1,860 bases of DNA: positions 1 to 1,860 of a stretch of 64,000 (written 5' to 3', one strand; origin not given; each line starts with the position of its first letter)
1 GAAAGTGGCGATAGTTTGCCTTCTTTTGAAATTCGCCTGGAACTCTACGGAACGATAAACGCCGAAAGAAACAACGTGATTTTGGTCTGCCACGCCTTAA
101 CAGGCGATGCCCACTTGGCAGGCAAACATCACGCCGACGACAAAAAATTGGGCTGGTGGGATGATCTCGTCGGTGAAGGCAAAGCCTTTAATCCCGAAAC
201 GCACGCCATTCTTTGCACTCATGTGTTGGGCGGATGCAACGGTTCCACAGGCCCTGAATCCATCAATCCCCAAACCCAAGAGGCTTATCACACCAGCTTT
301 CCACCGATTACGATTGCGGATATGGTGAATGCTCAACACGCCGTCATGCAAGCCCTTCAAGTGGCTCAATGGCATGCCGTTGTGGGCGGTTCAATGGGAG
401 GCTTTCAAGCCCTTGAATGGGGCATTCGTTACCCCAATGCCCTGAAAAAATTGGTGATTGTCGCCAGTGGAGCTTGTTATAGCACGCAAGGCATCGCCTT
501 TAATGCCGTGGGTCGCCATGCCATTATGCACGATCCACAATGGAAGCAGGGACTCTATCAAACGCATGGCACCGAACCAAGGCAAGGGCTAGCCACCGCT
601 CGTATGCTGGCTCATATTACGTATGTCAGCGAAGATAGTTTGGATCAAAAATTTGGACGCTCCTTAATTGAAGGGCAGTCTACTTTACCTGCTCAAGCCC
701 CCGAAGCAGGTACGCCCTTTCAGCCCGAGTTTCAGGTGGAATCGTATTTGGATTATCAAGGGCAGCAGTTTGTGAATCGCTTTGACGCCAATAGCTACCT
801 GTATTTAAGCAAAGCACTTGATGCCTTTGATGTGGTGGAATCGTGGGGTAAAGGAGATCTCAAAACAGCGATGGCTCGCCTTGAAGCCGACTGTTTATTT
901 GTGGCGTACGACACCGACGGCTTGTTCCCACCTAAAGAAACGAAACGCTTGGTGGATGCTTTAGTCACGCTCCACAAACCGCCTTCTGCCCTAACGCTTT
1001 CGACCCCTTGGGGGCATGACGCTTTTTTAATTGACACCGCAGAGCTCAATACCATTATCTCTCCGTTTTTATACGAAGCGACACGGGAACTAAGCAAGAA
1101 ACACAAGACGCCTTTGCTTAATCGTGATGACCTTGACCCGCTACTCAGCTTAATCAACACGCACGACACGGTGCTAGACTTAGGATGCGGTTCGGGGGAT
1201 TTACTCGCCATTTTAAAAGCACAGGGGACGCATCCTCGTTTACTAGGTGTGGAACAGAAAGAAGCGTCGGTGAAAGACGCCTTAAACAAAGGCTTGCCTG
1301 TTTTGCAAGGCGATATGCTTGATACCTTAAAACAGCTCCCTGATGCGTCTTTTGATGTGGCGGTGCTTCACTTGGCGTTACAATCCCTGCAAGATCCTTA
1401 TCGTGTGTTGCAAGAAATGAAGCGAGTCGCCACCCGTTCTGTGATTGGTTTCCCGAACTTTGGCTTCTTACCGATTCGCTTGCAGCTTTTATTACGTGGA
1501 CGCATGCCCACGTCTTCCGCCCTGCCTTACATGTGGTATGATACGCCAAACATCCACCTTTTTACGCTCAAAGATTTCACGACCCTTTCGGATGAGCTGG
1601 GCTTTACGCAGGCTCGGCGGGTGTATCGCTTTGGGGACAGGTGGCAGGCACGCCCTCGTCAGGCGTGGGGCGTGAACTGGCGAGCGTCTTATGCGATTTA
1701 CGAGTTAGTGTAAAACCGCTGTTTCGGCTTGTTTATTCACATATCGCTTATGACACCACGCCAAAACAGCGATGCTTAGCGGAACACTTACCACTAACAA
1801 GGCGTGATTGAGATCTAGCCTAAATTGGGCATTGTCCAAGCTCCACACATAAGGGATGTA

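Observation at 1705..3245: Tandemly duplicated AT-rich membrane-protein cassette with mosaic conservation (identical 5' flank and 3' coding end, divergent middle) beside a Fur-family regulator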

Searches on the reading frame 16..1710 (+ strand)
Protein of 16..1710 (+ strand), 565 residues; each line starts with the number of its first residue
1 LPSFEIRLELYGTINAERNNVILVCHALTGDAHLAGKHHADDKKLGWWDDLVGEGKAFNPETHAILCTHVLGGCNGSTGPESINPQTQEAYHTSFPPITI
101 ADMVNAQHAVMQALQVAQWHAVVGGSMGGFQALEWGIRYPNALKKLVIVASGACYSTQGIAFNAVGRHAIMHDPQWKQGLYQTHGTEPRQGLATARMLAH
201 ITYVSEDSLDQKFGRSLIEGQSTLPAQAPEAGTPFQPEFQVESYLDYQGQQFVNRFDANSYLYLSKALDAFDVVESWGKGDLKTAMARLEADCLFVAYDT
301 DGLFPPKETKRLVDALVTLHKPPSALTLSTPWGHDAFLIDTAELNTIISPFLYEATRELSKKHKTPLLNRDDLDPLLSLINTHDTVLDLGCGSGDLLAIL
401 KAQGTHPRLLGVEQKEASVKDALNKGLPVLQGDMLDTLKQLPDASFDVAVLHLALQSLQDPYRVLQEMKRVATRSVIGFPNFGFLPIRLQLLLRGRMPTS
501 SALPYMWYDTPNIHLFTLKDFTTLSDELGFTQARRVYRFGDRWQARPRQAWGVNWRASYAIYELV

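Call 7: search_protein_families(library=pfam, proteins=[window:16-1710:+], max_evalue=1)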
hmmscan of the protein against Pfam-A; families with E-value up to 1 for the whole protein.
window:16-1710:+ (565 aa): 16 families
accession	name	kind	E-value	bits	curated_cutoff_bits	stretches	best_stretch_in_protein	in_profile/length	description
PF07021.18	MetW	-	2.7e-51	174.4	21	1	370-563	1-192/193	Methionine biosynthesis protein MetW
PF00561.26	Abhydrolase_1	-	6.8e-21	75.5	25.8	1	20-338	1-242/245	alpha/beta hydrolase fold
PF08241.18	Methyltransf_11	-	1.3e-13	51.8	21.2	1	387-472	1-87/95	Methyltransferase domain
PF13847.12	Methyltransf_31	-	7e-13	48.9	27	1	382-474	3-103/145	Methyltransferase domain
PF13649.12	Methyltransf_25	-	2.5e-10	41.3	27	1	386-472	1-93/97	Methyltransferase domain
PF13489.12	Methyltransf_23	-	1.6e-08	34.9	27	1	363-471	3-107/164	Methyltransferase domain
PF08242.18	Methyltransf_12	-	7.8e-08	33.4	30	1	387-472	1-92/98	Methyltransferase domain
PF12146.15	Hydrolase_4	-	9.8e-05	22.2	27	1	116-234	74-193/239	Serine aminopeptidase, S33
PF00756.26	Esterase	-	0.00099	19.4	22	1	110-179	106-168/251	Putative esterase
PF02390.23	Methyltransf_4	-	0.0056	16.6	24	1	385-425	4-44/173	Putative methyltransferase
PF05175.20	MTS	-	0.0078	16.3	23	1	377-422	24-71/170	Methyltransferase small domain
PF13679.12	Methyltransf_32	-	0.07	13.5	27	1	381-423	24-70/143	Methyltransferase domain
PF06325.19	PrmA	-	0.08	12.9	22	1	377-422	156-200/296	Ribosomal protein L11 methyltransferase (PrmA)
PF03141.22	Methyltransf_29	-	0.13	11.2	23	1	382-449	117-185/506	Putative S-adenosyl-L-methionine-dependent methyltransferase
PF01209.24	Ubie_methyltran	-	0.21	11.4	20.1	1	383-471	48-142/233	ubiE/COQ5 methyltransferase family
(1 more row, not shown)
